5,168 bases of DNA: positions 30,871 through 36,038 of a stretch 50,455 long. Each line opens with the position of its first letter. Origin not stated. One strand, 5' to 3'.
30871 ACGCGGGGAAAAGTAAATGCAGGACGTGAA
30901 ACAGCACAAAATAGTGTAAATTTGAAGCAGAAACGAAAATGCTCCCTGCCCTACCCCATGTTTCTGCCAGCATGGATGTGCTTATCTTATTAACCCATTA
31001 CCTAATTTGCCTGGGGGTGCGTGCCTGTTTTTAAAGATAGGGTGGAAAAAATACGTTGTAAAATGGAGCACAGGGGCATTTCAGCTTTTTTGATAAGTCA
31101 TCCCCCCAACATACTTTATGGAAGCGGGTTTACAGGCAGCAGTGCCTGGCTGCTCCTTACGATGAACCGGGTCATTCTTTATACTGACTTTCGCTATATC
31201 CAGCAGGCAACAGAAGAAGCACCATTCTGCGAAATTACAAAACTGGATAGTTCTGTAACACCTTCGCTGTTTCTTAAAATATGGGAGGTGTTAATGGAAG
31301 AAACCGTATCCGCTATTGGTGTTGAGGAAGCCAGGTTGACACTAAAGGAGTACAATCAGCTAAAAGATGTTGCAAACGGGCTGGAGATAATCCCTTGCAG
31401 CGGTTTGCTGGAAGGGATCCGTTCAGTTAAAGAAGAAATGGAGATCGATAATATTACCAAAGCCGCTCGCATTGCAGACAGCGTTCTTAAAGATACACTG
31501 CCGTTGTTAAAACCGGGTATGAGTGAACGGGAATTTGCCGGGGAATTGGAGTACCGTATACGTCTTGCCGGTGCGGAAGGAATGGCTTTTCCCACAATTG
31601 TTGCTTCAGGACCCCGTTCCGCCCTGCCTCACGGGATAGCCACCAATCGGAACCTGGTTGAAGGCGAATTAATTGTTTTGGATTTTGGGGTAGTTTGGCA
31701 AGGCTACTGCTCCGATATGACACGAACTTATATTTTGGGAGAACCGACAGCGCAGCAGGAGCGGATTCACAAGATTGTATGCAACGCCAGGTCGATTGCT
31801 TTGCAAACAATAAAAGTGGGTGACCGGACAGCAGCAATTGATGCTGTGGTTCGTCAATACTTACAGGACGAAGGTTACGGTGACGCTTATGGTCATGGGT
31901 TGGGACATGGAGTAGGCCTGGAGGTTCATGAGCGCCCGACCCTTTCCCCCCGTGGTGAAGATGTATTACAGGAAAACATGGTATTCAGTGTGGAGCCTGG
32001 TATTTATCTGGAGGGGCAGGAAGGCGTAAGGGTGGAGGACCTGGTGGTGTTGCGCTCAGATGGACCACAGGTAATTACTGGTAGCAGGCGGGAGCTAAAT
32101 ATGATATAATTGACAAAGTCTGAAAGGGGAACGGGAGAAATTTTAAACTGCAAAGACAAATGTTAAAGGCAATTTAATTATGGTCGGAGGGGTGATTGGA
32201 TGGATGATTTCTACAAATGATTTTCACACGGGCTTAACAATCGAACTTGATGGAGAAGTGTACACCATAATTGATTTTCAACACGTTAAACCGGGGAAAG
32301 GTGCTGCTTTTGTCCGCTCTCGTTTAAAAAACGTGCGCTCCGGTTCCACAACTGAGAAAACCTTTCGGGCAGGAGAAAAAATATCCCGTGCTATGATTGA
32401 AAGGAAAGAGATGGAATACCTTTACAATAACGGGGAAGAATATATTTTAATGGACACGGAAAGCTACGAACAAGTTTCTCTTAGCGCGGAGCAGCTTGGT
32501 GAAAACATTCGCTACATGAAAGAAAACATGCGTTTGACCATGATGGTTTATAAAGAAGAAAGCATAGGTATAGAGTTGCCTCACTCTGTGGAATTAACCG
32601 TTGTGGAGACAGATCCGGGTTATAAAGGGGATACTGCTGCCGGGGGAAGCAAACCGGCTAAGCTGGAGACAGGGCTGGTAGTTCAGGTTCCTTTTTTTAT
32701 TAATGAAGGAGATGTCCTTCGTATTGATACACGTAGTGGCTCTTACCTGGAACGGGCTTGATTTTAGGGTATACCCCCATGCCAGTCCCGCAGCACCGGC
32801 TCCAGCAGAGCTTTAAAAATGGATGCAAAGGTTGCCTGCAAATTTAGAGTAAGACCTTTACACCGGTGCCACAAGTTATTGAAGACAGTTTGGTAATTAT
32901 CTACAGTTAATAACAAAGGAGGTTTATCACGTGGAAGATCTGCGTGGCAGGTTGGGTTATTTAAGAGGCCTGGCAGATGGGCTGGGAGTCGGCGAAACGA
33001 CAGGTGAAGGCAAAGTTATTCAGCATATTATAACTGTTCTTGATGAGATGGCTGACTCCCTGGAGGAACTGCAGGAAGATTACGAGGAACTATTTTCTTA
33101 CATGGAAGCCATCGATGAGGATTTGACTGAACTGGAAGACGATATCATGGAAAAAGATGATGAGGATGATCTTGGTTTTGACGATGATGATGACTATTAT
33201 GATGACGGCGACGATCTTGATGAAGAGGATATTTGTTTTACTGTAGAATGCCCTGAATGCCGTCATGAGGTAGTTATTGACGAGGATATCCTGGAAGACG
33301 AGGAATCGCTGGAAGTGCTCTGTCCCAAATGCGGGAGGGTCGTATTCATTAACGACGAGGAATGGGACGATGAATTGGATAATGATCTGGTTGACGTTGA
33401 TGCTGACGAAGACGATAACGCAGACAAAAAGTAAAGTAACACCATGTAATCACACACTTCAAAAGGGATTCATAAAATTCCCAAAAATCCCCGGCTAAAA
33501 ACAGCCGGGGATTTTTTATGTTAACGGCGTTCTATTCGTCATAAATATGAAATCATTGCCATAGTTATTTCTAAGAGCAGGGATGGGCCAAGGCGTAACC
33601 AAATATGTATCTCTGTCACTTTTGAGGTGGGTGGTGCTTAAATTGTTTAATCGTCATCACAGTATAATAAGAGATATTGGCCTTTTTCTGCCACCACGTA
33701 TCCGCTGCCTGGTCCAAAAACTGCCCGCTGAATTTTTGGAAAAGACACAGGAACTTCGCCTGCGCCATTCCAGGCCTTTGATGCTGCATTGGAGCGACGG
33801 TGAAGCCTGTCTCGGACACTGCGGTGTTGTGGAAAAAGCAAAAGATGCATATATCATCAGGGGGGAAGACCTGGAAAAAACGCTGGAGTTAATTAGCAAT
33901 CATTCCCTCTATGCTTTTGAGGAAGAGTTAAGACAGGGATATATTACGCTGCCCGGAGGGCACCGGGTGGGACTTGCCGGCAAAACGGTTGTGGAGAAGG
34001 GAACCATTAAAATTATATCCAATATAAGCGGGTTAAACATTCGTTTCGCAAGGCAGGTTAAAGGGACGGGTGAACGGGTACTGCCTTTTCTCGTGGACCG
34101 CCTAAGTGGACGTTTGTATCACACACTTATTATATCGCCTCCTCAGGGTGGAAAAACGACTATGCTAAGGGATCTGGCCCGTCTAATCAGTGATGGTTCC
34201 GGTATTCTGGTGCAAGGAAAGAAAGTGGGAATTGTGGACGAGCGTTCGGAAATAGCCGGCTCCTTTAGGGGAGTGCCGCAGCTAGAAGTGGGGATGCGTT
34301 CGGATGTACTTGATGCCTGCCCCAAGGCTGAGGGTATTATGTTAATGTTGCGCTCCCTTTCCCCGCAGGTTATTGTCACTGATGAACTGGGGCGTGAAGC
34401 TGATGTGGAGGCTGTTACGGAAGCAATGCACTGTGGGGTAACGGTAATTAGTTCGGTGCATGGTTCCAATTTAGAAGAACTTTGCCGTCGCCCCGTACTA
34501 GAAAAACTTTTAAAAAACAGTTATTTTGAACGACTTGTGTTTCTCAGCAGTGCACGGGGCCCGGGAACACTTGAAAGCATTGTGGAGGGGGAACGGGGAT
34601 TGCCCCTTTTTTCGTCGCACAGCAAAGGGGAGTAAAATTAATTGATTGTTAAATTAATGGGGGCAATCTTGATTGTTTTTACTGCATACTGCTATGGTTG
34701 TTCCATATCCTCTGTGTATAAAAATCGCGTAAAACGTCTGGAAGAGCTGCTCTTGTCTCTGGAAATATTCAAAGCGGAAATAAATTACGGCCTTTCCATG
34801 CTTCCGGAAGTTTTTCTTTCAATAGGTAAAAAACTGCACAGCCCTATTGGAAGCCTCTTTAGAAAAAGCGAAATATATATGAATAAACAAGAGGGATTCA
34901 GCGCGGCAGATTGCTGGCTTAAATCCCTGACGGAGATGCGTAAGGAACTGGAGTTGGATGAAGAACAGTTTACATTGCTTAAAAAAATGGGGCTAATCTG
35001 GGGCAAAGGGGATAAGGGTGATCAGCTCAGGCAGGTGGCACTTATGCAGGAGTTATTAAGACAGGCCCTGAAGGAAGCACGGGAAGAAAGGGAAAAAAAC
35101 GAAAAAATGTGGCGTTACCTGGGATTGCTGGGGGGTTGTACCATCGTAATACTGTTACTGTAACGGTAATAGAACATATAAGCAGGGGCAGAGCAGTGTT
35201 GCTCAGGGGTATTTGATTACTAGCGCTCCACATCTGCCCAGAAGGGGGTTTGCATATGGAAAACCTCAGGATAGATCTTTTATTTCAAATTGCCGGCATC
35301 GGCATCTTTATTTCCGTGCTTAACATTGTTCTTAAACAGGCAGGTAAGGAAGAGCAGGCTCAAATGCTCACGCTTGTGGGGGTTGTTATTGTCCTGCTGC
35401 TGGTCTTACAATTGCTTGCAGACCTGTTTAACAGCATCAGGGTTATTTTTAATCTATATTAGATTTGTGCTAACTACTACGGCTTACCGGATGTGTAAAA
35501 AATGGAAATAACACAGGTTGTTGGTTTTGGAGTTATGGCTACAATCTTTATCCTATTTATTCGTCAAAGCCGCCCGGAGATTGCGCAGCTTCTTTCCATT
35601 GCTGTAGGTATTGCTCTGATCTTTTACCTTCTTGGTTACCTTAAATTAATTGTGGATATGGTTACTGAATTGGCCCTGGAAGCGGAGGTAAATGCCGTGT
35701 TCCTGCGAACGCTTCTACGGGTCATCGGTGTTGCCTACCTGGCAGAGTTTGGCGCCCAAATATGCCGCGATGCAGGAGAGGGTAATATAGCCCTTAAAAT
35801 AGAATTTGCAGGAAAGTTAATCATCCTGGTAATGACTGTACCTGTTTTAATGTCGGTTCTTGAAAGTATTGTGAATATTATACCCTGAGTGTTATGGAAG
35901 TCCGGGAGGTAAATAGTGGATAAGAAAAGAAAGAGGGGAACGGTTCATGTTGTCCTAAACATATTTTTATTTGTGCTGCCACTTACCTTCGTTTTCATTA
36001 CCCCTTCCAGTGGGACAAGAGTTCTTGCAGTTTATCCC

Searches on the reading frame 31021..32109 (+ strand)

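Call 25: search_protein_families(library=ncbifam, proteins=[window:31021-32109:+], max_evalue=0.00001)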
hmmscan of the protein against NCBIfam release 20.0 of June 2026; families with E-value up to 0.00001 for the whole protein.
window:31021-32109:+ (362 aa): 15 families
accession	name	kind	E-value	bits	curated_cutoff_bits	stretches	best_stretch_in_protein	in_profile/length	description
NF040821.1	dipep_PepQ_Arch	equivalog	1e-71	241.7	630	1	7-359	2-345/346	Xaa-Pro dipeptidase PepQ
NF007310.0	PRK09795.1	equivalog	2.5e-68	230.5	393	1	11-353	7-349/361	aminopeptidase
TIGR00500.1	met_pdase_I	equivalog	1.4e-27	96.8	171.35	1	136-338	3-213/247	type I methionyl aminopeptidase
NF008131.0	PRK10879.1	equivalog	1.8e-25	89.6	465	1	127-353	164-418/438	Xaa-Pro aminopeptidase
NF038259.1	ectoine_DoeA_2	exception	7.8e-25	87.4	575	1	4-349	14-373/386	ectoine hydrolase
TIGR02993.1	ectoine_eutD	equivalog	6.8e-19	68.3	613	1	123-359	145-387/391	ectoine hydrolase DoeA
NF011174.0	PRK14576.1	subfamily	5.4e-18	65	487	1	105-358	146-400/405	putative endopeptidase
NF009533.0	PRK12897.1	equivalog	2.8e-16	59.6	488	1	136-328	4-204/248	type I methionyl aminopeptidase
NF011720.0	PRK15173.1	subfamily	4.1e-15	55.6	420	1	118-357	97-337/343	peptidase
NF011173.0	PRK14575.1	equivalog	4.2e-15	55.6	850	1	118-357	160-400/406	putative peptidase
NF008970.0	PRK12318.1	equivalog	5.5e-13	48.8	267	1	136-336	43-252/291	methionyl aminopeptidase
NF010133.0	PRK13607.1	equivalog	1.6e-12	47.1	339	1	56-330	87-389/443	Xaa-Pro dipeptidase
NF005583.0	PRK07281.1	equivalog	4.2e-10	39.4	445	1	224-329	128-236/286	methionyl aminopeptidase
NF043017.1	DimsulpropLyDddP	equivalog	5.6e-08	32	600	1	118-353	187-434/443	dimethylsulfonioproprionate lyase DddP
TIGR00501.1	met_pdase_II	equivalog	4.6e-07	29.7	222.65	1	142-286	5-146/295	type II methionyl aminopeptidase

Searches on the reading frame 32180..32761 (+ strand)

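Call 25: search_protein_families(library=ncbifam, proteins=[window:32180-32761:+], max_evalue=0.00001)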
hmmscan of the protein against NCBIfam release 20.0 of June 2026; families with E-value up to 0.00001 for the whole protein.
window:32180-32761:+ (193 aa): 7 families
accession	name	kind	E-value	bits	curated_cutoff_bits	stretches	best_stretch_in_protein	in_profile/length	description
NF001810.0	PRK00529.1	subfamily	3.4e-78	261.5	161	1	9-193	2-186/187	elongation factor P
TIGR00038.1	efp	equivalog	1.8e-77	259.2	185.8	1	10-193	1-184/184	elongation factor P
NF003392.1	PRK04542.1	equivalog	1.2e-44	152.4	216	1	13-193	4-187/187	elongation factor P-like protein EfpL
NF009090.0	PRK12426.1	equivalog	1.3e-41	142.2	226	1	9-192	1-184/185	elongation factor P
NF011175.0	PRK14578.1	equivalog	3.5e-41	140.7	301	1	9-193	1-187/187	elongation factor P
TIGR02178.1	yeiP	equivalog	1.7e-39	135.9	264.05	1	13-193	3-186/186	elongation factor P-like protein YeiP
NF003076.0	PRK03999.1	equivalog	1.3e-07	31.3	138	1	14-117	10-112/129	translation initiation factor IF-5A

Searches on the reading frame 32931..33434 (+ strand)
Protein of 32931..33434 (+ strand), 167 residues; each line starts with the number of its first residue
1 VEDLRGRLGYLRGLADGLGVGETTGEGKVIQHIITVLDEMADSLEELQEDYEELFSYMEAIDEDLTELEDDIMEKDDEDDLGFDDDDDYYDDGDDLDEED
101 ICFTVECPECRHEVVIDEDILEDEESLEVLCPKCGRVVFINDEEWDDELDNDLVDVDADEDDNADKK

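Call 25: search_protein_families(library=ncbifam, proteins=[window:32931-33434:+], max_evalue=0.00001)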
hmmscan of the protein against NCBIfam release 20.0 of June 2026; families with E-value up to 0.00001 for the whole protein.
window:32931-33434:+ (167 aa): 2 families
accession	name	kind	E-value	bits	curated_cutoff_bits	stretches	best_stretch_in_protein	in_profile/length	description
NF045650.1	CD1247_Nterm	equivalog_domain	5.3e-23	81.4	30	1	4-72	1-69/70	CD1247 N-terminal domain-containing protein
NF047912.1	ECs_2282_CxxC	subfamily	8.5e-06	25.6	37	0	104-138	2-37/60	ECs_2282 family putative zinc-binding protein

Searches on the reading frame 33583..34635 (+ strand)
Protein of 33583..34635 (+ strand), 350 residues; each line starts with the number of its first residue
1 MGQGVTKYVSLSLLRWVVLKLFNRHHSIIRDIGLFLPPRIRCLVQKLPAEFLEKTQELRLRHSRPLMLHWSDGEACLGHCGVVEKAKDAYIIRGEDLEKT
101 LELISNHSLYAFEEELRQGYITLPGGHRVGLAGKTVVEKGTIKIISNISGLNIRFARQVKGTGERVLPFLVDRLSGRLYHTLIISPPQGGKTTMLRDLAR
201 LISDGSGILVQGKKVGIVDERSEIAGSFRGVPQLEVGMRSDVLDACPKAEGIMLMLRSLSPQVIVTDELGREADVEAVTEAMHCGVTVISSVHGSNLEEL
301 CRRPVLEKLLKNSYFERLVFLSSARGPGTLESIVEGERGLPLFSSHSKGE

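Call 25: search_protein_families(library=ncbifam, proteins=[window:33583-34635:+], max_evalue=0.00001)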
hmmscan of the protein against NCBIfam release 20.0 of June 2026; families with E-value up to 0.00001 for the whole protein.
window:33583-34635:+ (350 aa): 1 family
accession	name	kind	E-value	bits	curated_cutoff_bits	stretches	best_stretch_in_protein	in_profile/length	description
TIGR02858.1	spore_III_AA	equivalog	3.2e-109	364.4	281.3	1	56-335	1-271/272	stage III sporulation protein AA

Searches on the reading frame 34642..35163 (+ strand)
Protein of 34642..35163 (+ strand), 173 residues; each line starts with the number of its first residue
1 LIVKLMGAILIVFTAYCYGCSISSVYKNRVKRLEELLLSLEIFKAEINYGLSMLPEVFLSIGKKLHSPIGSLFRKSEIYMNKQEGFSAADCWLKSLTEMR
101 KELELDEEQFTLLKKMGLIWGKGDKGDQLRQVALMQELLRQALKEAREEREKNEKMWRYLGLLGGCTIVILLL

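Call 25: search_protein_families(library=ncbifam, proteins=[window:34642-35163:+], max_evalue=0.00001)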
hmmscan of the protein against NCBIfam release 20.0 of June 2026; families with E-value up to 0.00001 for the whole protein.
window:34642-35163:+ (173 aa): 1 family
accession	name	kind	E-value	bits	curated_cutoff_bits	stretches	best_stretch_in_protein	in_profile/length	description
TIGR02833.1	spore_III_AB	equivalog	2.4e-38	131.9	146.5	1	4-173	1-170/170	stage III sporulation protein SpoIIIAB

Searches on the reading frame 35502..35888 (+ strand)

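Call 25: search_protein_families(library=ncbifam, proteins=[window:35502-35888:+], max_evalue=0.00001)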
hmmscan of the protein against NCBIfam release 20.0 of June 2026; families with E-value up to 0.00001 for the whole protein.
window:35502-35888:+ (128 aa): 1 family
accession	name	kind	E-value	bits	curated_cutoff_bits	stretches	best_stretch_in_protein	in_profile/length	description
TIGR02849.1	spore_III_AD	equivalog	5.9e-31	106.8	85.6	1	27-127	1-101/101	stage III sporulation protein AD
